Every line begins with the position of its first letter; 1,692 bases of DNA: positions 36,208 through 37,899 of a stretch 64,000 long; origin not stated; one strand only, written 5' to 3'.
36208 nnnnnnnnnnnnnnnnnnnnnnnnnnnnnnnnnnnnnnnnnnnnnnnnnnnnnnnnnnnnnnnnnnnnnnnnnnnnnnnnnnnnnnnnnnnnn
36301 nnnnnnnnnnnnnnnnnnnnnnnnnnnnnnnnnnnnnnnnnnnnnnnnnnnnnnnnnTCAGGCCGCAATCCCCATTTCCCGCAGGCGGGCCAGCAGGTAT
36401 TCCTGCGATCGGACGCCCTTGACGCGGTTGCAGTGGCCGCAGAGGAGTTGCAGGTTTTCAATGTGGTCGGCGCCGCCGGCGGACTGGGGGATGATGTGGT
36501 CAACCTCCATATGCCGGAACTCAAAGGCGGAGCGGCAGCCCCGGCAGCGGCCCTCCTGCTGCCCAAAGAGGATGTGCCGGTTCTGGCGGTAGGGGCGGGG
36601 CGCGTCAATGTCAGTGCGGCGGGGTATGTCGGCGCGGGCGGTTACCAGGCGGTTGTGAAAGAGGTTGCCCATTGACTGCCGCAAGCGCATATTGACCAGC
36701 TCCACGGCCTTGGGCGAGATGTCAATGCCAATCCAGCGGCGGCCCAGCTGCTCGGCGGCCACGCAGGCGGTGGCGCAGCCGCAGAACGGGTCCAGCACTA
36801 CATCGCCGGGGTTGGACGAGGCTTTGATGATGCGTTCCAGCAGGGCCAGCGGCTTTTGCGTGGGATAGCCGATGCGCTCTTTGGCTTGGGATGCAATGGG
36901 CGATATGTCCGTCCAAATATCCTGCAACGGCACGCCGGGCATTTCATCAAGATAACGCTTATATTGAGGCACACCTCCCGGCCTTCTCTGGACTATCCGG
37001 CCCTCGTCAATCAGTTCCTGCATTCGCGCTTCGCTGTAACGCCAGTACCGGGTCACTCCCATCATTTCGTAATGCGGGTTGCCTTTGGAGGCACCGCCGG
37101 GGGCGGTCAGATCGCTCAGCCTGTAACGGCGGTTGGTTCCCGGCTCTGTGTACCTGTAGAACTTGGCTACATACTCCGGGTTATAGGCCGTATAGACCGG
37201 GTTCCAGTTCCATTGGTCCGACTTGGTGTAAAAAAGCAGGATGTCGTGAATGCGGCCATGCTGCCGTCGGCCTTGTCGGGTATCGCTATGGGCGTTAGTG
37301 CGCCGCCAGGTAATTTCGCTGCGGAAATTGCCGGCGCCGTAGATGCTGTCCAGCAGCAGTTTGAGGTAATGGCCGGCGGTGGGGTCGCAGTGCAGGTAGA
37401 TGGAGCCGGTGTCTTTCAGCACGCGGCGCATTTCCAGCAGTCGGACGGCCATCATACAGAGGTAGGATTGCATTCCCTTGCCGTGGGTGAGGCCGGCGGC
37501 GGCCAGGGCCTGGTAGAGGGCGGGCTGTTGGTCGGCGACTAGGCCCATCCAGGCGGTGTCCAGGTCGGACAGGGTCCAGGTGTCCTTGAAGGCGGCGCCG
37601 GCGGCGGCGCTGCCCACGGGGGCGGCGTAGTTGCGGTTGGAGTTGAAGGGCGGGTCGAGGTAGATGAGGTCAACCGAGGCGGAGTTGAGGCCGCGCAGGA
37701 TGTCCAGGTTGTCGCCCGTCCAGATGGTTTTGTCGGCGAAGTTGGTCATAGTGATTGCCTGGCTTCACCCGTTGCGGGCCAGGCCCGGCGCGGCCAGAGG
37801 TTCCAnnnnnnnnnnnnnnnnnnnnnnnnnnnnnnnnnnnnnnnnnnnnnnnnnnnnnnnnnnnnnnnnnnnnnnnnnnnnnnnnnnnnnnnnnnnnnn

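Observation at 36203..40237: Eight co-directional genes as a candidate undescribed defence module: TM protein, partner, four HEPN-like paralogues, MTase-HNH and a tiny ORF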

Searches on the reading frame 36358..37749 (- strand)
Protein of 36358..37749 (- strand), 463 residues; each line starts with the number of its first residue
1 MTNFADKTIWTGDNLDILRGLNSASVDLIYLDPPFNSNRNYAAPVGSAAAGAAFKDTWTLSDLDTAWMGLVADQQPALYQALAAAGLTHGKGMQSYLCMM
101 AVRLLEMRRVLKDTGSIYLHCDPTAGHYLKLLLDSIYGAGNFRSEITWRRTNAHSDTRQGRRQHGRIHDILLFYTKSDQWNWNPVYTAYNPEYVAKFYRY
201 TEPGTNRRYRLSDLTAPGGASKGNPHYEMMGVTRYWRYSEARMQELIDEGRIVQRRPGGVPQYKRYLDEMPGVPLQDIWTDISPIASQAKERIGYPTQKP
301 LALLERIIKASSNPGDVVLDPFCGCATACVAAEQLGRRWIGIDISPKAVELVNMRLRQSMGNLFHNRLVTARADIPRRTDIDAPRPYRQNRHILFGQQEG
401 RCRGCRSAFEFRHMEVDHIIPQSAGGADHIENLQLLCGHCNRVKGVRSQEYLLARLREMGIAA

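Call 4: search_protein_families(library=pfam, max_evalue=1, proteins=[window:36358-37749:-])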
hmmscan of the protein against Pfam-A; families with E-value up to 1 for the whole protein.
window:36358-37749:- (463 aa): 15 families
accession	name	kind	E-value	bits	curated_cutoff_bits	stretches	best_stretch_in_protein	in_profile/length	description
PF01555.25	N6_N4_Mtase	-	8.1e-43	147.4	26.7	1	26-353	1-220/221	DNA methylase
PF01844.29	HNH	-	6.6e-14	52.2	21.4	1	402-445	1-45/47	HNH endonuclease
PF14279.12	HNH_5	-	7.5e-12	45.4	27.5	1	402-452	1-51/56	HNH endonuclease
PF13395.12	HNH_4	-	0.00014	22.2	22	1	412-446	16-50/54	HNH endonuclease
PF02945.21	Endonuclease_7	-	0.0008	19.7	23.6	1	389-447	13-66/82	Recombination endonuclease VII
PF02086.21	MethyltransfD12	-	0.00092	19.5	22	0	21-39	171-189/253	D12 class N6 adenine-specific DNA methyltransferase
PF13847.12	Methyltransf_31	-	0.0012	19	27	1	313-358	2-50/145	Methyltransferase domain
PF05724.17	TPMT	-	0.0022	18.1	26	1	290-350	12-73/218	Thiopurine S-methyltransferase (TPMT)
PF03602.21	Cons_hypoth95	-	0.0055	16.8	24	1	13-40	99-128/182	Conserved hypothetical protein 95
PF13649.12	Methyltransf_25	-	0.0084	17.2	27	1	318-359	1-44/97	Methyltransferase domain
PF08241.18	Methyltransf_11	-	0.014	16.4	21.2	1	323-359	5-41/95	Methyltransferase domain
PF02475.24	TRM5-TYW2_MTfase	-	0.024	15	28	1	308-354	30-78/164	TRM5/TYW2 methyltransferase domain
PF06325.19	PrmA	-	0.13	12.1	22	1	297-357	148-205/296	Ribosomal protein L11 methyltransferase (PrmA)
PF09445.16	Methyltransf_15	-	0.16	12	22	1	317-352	3-38/165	RNA cap guanine-N2 methyltransferase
PF01170.24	UPF0020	-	0.21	11.7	22.3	1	311-356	25-65/197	RMKL-like, methyltransferase domain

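Call 7: search_protein_families(library=padloc, max_evalue=0.1, proteins=[window:36358-37749:-])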
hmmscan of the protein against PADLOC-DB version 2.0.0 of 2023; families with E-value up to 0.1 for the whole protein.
window:36358-37749:- (463 aa): 100 families (the best 25 are shown)
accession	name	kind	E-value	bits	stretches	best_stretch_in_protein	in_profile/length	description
PDLC03339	MTase_II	-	1.8e-66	222.6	3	268-359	184-274/399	Type II methyltransferase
PDLC03354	MTase_II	-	5e-64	214.8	2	94-365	127-391/425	Type II methyltransferase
PDLC03300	MTase_II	-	1.3e-46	157.1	2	274-374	196-292/302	Type II methyltransferase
PDLC03644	MTase_III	-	3.5e-38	129.7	2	94-360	107-397/542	Type III methyltransferase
PDLC03371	MTase_II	-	3.2e-36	123.2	1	6-359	10-255/260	Type II methyltransferase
PDLC03299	MTase_II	-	1.2e-35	121.5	3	277-358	179-259/296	Type II methyltransferase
PDLC03633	MTase_III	-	3e-34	116.7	2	4-183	76-235/616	Type III methyltransferase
PDLC03636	MTase_III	-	1.4e-33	114.5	2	96-224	96-219/575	Type III methyltransferase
PDLC03638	MTase_III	-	5.4e-33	112.3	1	95-360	430-681/816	Type III methyltransferase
PDLC03641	MTase_III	-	4.1e-32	109.6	1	9-335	107-431/657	Type III methyltransferase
PDLC03635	MTase_III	-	4.2e-29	99.7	2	95-196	267-369/708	Type III methyltransferase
PDLC03634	MTase_III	-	1.2e-28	98.4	1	11-331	99-425/621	Type III methyltransferase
PDLC03738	oMTase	-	7.4e-26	88.7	3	295-358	204-267/376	orphan methyltransferase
PDLC03238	MTase_II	-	8.2e-26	89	2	263-358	274-365/428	Type II methyltransferase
PDLC03387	MTase_II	-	1.7e-25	87.8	2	142-364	142-283/289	Type II methyltransferase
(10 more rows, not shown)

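Call 8: search_protein_families(library=ncbifam, max_evalue=0.1, proteins=[window:36358-37749:-])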
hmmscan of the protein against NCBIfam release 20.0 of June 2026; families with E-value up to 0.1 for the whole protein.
window:36358-37749:- (463 aa): 11 families
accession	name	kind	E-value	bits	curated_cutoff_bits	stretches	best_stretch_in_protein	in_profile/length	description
NF008572.0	PRK11524.1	equivalog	5.7e-29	101.2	292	2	289-357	189-257/294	adenine-specific DNA-methyltransferase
NF050803.1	DnaMtaseCcrMCaul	equivalog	1.1e-24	87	830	2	292-359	183-250/350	adenine-specific DNA-methyltransferase CcrM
NF010253.0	PRK13699.1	subfamily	7.3e-15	55.2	244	1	294-347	143-196/226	DNA methyltransferase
NF040563.1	guided_IscB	equivalog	1.8e-09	37.2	175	1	390-455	183-246/314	RNA-guided endonuclease IscB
NF049971.1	CRISPR_Cas9d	exception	2.8e-07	29.6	375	1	391-447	537-596/986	type II CRISPR RNA-guided endonuclease Cas9d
TIGR01177.1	TIGR01177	hypoth_equivalog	0.00048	19.5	316.55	1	313-350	181-218/330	TIGR01177 family methyltransferase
NF043040.1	corrin_prot_MT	hypoth_equivalog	0.0022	17.5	180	1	303-359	30-86/216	corrinoid protein-associated methyltransferase CpaM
NF047732.1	tRNAMtaseTrm5bMeth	equivalog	0.0022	17.1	500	1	308-375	192-255/337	tRNA (guanine(37)-N1)-methyltransferase Trm5b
TIGR01865.2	cas_Csn1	equivalog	0.0025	16.1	100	1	391-447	565-627/1070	type II CRISPR RNA-guided endonuclease Cas9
NF011529.0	PRK14968.1-3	equivalog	0.014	14.8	162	1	287-354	10-74/198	putative methyltransferase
NF001790.0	PRK00517.3-3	equivalog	0.087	12.2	269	0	309-352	117-161/262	50S ribosomal protein L11 methyltransferase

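Call 9: find_encoding_contigs(protein=window:36358-37749:-, flank=10000, max_places=6)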
Protein window:36358-37749:- (463 aa): no gene with exactly this product is on record in the collection.

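Call 10: find_homologous_proteins(query=window:36358-37749:-, max_evalue=1e-30)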
Query window:36358-37749:- (463 aa): 8000 proteins with E <= 1e-30 among 8000 candidates; the best 120 are listed.
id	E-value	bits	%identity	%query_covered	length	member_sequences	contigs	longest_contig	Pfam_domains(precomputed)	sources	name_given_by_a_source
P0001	0.0e+0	1068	97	100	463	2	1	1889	PF13395.13,PF01844.30,PF14279.13,PF01555.25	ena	-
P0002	0.0e+0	1059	96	100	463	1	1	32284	PF01844.30,PF14279.13,PF01555.25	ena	-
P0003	0.0e+0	1042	95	100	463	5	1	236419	PF01844.30,PF14279.13,PF01555.25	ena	-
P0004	0.0e+0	1042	95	100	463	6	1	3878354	PF01844.30,PF14279.13,PF01555.25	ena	-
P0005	0.0e+0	1035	94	100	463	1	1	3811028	PF01844.30,PF14279.13,PF01555.25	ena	-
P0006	0.0e+0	1011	92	100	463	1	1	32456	PF01844.30,PF14279.13,PF01555.25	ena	-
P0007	3.3e-293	990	90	100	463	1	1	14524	PF01844.30,PF14279.13,PF01555.25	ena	-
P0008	1.3e-289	978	87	100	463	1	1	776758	PF01844.30,PF14279.13,PF01555.25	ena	-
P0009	2.3e-289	978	87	100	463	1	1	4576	PF13395.13,PF01844.30,PF14279.13,PF01555.25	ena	-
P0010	1.3e-286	968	86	100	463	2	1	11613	PF01844.30,PF14279.13,PF01555.25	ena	-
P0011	4.4e-286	967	86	100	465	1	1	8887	PF13395.13,PF01844.30,PF14279.13,PF01555.25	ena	-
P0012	4.6e-286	967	86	100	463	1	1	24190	PF01844.30,PF14279.13,PF01555.25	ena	-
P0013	4.7e-285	963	85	100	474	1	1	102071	PF01844.30,PF14279.13,PF01555.25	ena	-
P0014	4.9e-284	960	85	100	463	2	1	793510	PF01844.30,PF14279.13,PF01555.25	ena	-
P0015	1.1e-283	959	85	100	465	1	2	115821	PF13395.13,PF01844.30,PF14279.13,PF01555.25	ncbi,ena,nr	ncbi:MAG: DNA methyltransferase [Chloroflexota bacterium]|nr:DNA methyltransferase [Chloroflexota ba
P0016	2.3e-283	958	86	100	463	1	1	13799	PF01844.30,PF14279.13,PF01555.25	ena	-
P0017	4.5e-283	957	85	100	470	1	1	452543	PF13395.13,PF01844.30,PF14279.13,PF01555.25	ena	-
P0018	3.9e-282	954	86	100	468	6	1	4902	PF01844.30,PF14279.13,PF01555.25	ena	-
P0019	1.3e-281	952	85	100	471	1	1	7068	PF13395.13,PF01844.30,PF14279.13,PF01555.25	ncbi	-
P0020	1.8e-281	951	85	100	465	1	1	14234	PF13395.13,PF01844.30,PF14279.13,PF01555.25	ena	-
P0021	3.6e-281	950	84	100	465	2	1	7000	PF13395.13,PF01844.30,PF14279.13,PF01555.25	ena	-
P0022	5.7e-281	950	85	100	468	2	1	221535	PF01844.30,PF14279.13,PF01555.25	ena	-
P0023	1.3e-280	949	84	100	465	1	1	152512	PF01844.30,PF14279.13,PF01555.25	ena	-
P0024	4.1e-278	940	83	100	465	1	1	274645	PF01844.30,PF14279.13,PF01555.25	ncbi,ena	-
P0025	9.8e-278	939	84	100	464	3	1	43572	PF01844.30,PF14279.13,PF01555.25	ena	-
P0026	9.8e-278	939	84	100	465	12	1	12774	PF01844.30,PF14279.13,PF01555.25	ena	-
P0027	5.7e-277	937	84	100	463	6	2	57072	PF01844.30,PF14279.13,PF01555.25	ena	-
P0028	6.4e-277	936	84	100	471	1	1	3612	PF13395.13,PF01844.30,PF14279.13,PF01555.25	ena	-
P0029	6.8e-277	936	84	100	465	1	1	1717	PF01844.30,PF14279.13,PF01555.25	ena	-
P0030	1.8e-276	935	82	100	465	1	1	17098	PF01844.30,PF14279.13,PF01555.25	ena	-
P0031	7.8e-276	933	84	100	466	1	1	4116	PF01844.30,PF14279.13,PF01555.25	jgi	-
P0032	8.5e-275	929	84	100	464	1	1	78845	PF01844.30,PF14279.13,PF01555.25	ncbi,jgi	-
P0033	1.5e-274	929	82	100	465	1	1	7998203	PF01844.30,PF14279.13,PF01555.25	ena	-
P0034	3.4e-272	921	83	100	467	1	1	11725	PF01844.30,PF14279.13,PF01555.25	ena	-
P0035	1.1e-271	919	83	100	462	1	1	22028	PF01844.30,PF14279.13,PF01555.25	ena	-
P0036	1.6e-271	919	83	100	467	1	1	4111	PF01844.30,PF14279.13,PF01555.25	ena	-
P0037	2.6e-271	918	82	100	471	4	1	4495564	PF01844.30,PF14279.13,PF01555.25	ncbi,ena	-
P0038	5.8e-271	917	83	100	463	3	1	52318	PF01844.30,PF14279.13,PF01555.25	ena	-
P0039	2.7e-270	915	83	100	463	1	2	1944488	PF01844.30,PF14279.13,PF01555.25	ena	-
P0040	3.5e-270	914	81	100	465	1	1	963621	PF01844.30,PF14279.13,PF01555.25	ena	-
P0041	3.6e-270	914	83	100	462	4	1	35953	PF01844.30,PF14279.13,PF01555.25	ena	-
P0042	4.5e-270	914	80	99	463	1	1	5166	PF13395.13,PF01844.30,PF14279.13,PF01555.25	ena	-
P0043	5.7e-270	914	80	99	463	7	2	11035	PF13395.13,PF01844.30,PF14279.13,PF01555.25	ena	-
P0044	2.1e-269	912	81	100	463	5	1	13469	PF01844.30,PF14279.13,PF01555.25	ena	-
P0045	3.1e-269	911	80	99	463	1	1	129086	PF01844.30,PF14279.13,PF01555.25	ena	-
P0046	3.7e-269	911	81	100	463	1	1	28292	PF01844.30,PF14279.13,PF01555.25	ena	-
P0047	3.9e-269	911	83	100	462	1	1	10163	PF01844.30,PF14279.13,PF01555.25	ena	-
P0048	8.4e-269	910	82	100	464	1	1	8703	PF01844.30,PF14279.13,PF01555.25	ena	-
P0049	2.0e-268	908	80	99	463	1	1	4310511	PF13395.13,PF01844.30,PF14279.13,PF01555.25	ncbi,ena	-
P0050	2.9e-268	908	81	100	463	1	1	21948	PF01844.30,PF14279.13,PF01555.25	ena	-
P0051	1.4e-267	906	82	100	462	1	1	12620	PF01844.30,PF14279.13,PF01555.25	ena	-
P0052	1.8e-267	905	79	100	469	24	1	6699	PF13395.13,PF01844.30,PF14279.13,PF01555.25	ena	-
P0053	2.6e-267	905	81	100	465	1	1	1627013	PF13395.13,PF01844.30,PF14279.13,PF01555.25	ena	-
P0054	3.3e-267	904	80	99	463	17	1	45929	PF13395.13,PF01844.30,PF14279.13,PF01555.25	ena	-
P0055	3.1e-265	898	79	99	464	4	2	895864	PF01844.30,PF14279.13,PF01555.25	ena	-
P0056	1.9e-264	895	79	100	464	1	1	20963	PF13395.13,PF01844.30,PF14279.13,PF01555.25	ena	-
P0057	3.0e-264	895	81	100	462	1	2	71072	PF01844.30,PF14279.13,PF01555.25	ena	-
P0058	3.2e-264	895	80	99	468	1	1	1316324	PF01844.30,PF14279.13,PF01555.25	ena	-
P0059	4.3e-264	894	79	99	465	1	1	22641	PF13395.13,PF01844.30,PF14279.13,PF01555.25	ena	-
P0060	4.5e-264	894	80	99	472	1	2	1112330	PF01844.30,PF14279.13,PF01555.25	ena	-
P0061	4.6e-264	894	80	99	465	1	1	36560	PF01844.30,PF14279.13,PF01555.25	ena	-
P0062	1.7e-263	892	79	100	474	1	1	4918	PF13395.13,PF01844.30,PF14279.13,PF01555.25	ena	-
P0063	1.7e-263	892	80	100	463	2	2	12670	PF01844.30,PF14279.13,PF01555.25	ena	-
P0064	1.8e-263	892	78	99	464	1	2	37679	PF01844.30,PF14279.13,PF01555.25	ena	-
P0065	1.8e-263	892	78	99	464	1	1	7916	PF01844.30,PF14279.13,PF01555.25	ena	-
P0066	2.3e-263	892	78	100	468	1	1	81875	PF13395.13,PF01844.30,PF14279.13,PF01555.25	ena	-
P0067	3.2e-263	891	80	98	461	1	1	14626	PF01844.30,PF14279.13,PF01555.25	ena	-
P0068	6.4e-263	890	80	98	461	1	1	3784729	PF01844.30,PF14279.13,PF01555.25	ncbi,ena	-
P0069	1.8e-262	889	79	100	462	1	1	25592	PF13395.13,PF01844.30,PF14279.13,PF01555.25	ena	-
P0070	5.4e-262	887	78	99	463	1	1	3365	PF13395.13,PF01844.30,PF14279.13,PF01555.25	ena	-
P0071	1.0e-261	886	78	99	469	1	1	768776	PF13395.13,PF01844.30,PF14279.13,PF01555.25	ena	-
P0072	1.3e-261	886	78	99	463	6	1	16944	PF13395.13,PF01844.30,PF14279.13,PF01555.25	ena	-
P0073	1.6e-261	886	79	99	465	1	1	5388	PF13395.13,PF01844.30,PF14279.13,PF01555.25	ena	-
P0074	3.1e-261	885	79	98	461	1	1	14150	PF13395.13,PF01844.30,PF14279.13,PF01555.25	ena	-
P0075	5.2e-261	884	78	99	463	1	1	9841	PF13395.13,PF01844.30,PF14279.13,PF01555.25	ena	-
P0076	5.4e-261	884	78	99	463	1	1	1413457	PF01844.30,PF14279.13,PF01555.25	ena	-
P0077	3.0e-260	881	78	98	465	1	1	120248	PF01844.30,PF14279.13,PF01555.25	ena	-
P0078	3.5e-260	881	78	100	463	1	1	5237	PF01844.30,PF14279.13,PF01555.25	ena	-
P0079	5.8e-260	881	78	99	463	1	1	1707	PF13395.13,PF01844.30,PF14279.13,PF01555.25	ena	-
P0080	2.8e-259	878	77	99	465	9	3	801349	PF13395.13,PF01844.30,PF14279.13,PF01555.25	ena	-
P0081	3.3e-259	878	78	98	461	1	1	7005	PF13395.13,PF01844.30,PF14279.13,PF01555.25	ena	-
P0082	6.5e-259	877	78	99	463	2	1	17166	PF13395.13,PF01844.30,PF14279.13,PF01555.25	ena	-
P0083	1.1e-258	876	77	100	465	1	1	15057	PF01844.30,PF14279.13,PF01555.25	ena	-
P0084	1.2e-258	876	77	100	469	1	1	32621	PF01844.30,PF14279.13,PF01555.25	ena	-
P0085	4.7e-258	874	77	100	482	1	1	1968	PF01844.30,PF14279.13,PF01555.25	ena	-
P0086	1.6e-257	873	78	99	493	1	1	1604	PF01844.30,PF14279.13,PF01555.25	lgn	-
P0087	2.4e-257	872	83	96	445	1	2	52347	PF01844.30,PF14279.13,PF01555.25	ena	-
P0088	5.3e-257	871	76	100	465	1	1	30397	PF01844.30,PF14279.13,PF01555.25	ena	-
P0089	1.6e-256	869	78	99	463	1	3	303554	PF01844.30,PF14279.13,PF01555.25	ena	-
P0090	2.4e-256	869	77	99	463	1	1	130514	PF13395.13,PF01844.30,PF14279.13,PF01555.25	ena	-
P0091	5.4e-256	867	76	100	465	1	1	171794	PF01844.30,PF14279.13,PF01555.25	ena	-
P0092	2.1e-254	862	78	98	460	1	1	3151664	PF01844.30,PF14279.13,PF01555.25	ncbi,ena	-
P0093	3.5e-254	861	77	98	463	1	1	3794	PF13395.13,PF01844.30,PF14279.13,PF01555.25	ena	-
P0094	8.1e-253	857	76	98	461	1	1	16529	PF01844.30,PF14279.13,PF01555.25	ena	-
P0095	8.9e-253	857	75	98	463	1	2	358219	PF01844.30,PF14279.13,PF01555.25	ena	-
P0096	9.0e-253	857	83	90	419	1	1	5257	PF01844.30,PF14279.13,PF01555.25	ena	-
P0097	1.1e-252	857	76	99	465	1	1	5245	PF01844.30,PF14279.13,PF01555.25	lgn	-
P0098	1.2e-252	856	75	98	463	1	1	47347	PF01844.30,PF14279.13,PF01555.25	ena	-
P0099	1.8e-252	856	77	98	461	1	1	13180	PF01844.30,PF14279.13,PF01555.25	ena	-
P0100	3.0e-252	855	78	98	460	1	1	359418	PF01844.30,PF14279.13,PF01555.25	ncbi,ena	-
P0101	3.3e-252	855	76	98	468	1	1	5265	PF01844.30,PF14279.13,PF01555.25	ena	-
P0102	4.1e-252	855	76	99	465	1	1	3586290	PF01844.30,PF14279.13,PF01555.25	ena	-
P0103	1.9e-251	852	77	99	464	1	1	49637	PF01844.30,PF14279.13,PF01555.25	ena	-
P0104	2.1e-251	852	77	98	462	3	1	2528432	PF13395.13,PF01844.30,PF14279.13,PF01555.25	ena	-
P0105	3.2e-251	852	83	90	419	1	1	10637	PF01844.30,PF14279.13,PF01555.25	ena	-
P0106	7.7e-251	850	76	99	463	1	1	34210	PF01844.30,PF14279.13,PF01555.25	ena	-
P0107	1.0e-250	850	77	98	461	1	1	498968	PF01844.30,PF14279.13,PF01555.25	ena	-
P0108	1.6e-250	849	79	95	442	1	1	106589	PF01844.30,PF14279.13,PF01555.25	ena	-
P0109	9.0e-250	847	79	95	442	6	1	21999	PF01844.30,PF14279.13,PF01555.25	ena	-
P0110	2.0e-249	846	75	99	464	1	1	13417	PF01844.30,PF14279.13,PF01555.25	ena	-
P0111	3.7e-249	845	76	98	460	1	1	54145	PF01844.30,PF14279.13,PF01555.25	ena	-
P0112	5.8e-249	844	75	99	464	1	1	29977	PF01844.30,PF14279.13,PF01555.25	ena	-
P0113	6.2e-249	844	77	100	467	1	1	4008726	PF01844.30,PF14279.13,PF01555.25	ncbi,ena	-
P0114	6.8e-249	844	75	98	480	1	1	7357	PF01844.30,PF14279.13,PF01555.25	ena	-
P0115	7.7e-249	844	77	100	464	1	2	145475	PF13395.13,PF01844.30,PF14279.13,PF01555.25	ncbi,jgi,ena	-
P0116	4.3e-248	841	76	100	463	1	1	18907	PF01844.30,PF14279.13,PF01555.25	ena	-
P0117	3.3e-247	838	77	100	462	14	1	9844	PF01844.30,PF14279.13,PF01555.25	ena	-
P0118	4.4e-247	838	74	99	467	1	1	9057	PF01844.30,PF14279.13,PF01555.25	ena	-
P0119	4.9e-247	838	76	100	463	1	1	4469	PF01844.30,PF14279.13,PF01555.25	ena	-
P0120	5.4e-247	838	74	99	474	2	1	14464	PF01844.30,PF14279.13,PF01555.25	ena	-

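Call 11: find_related_loci(query=window:36358-37749:-, collection=genome_contigs, flank=10000)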
Query window:36358-37749:- (463 aa) in genome_contigs; peptide patterns used: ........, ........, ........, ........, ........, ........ (x = any residue, [..] = any of these).
318 stretches matched a pattern; 239 encode a relative of the query (tblastn E <= 1e-3); the best 80 are kept; 80 distinct loci.
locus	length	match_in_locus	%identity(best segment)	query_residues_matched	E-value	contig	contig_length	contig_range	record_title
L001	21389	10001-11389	89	1-463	0e+0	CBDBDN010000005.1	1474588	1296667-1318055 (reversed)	MAG: Dehalococcoidia bacterium isolate 358923a9-09b8-419b-a7c8-a792b221afc8 genome assembly, contig: contig_5, whole gen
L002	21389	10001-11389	85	1-463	0e+0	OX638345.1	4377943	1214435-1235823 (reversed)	MAG: uncultured Dehalococcoidia bacterium isolate 64bd3295-a2ac-4bb0-a587-f708157bf7f0 genome assembly, chromosome: 1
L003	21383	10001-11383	85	3-463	0e+0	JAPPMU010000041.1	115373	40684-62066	MAG: Chloroflexota bacterium isolate RHO3_bin_54 NODE_397_length_115373_cov_15.314920, whole genome shotgun sequence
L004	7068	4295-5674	85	4-463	0e+0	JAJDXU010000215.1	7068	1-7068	MAG: Dehalococcoidia bacterium isolate jk18x27bins.51 k141_854899, whole genome shotgun sequence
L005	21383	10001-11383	84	3-463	0e+0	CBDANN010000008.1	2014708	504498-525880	MAG: Dehalococcoidia bacterium isolate bab385ab-22f5-4112-b3d4-ef8e4049cb71 genome assembly, contig: contig_8, whole gen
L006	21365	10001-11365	86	3-457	0e+0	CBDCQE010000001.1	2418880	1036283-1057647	MAG: Dehalococcoidia bacterium isolate 93e12e9e-77eb-4f93-925f-bdd4af2af2f3 genome assembly, contig: contig_1, whole gen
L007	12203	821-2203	83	3-463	0e+0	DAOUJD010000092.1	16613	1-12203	MAG TPA_asm: Dehalococcoidia bacterium isolate S32_242 k113_4564112, whole genome shotgun sequence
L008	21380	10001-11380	84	3-463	0e+0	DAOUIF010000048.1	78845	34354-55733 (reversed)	MAG TPA_asm: Dehalococcoidia bacterium isolate S24_152 61331, whole genome shotgun sequence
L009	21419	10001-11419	82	3-463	0e+0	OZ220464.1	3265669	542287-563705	MAG: Dehalococcoidia bacterium isolate 865023ef-8e16-4315-bfec-facb54b4b210 genome assembly, chromosome: 1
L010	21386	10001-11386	82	1-463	0e+0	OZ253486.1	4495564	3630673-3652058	MAG: Dehalococcoidia bacterium isolate 22d52d86-1ac5-48a8-ba2c-9c03d7305c6a genome assembly, chromosome: 1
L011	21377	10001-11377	80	3-461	0e+0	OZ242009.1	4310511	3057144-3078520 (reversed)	MAG: Dehalococcoidia bacterium isolate 899261b6-bc8c-404b-9ed8-1f9bb82080cc genome assembly, chromosome: 1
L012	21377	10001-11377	79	3-461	0e+0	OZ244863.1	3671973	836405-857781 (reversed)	MAG: Dehalococcoidia bacterium isolate 3ac3ff71-9198-4354-86db-d96921461c44 genome assembly, chromosome: 1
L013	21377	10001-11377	79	3-461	0e+0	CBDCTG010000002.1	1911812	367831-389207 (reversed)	MAG: Dehalococcoidia bacterium isolate 4ff42160-3ad2-402c-a149-9455d4d66828 genome assembly, contig: contig_2, whole gen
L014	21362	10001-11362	80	3-456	0e+0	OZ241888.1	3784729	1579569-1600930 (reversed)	MAG: Dehalococcoidia bacterium isolate 46affbec-5afd-4908-a2aa-6a71a6f589da genome assembly, chromosome: 1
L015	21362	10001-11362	78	3-456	0e+0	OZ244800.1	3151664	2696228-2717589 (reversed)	MAG: Dehalococcoidia bacterium isolate 42545cc6-7e07-44bf-9ae7-6d6b501a8e34 genome assembly, chromosome: 1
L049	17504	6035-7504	65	1-463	0e+0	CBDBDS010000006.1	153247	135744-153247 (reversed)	MAG: Dehalococcoidia bacterium isolate f8bda5a5-7022-4204-9cdc-196a94cbeb23 genome assembly, contig: contig_6, whole gen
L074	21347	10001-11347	67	3-459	0e+0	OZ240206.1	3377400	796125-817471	MAG: Dehalococcoidia bacterium isolate 2e453fae-0281-4c22-a0b3-57af5dde5db4 genome assembly, chromosome: 1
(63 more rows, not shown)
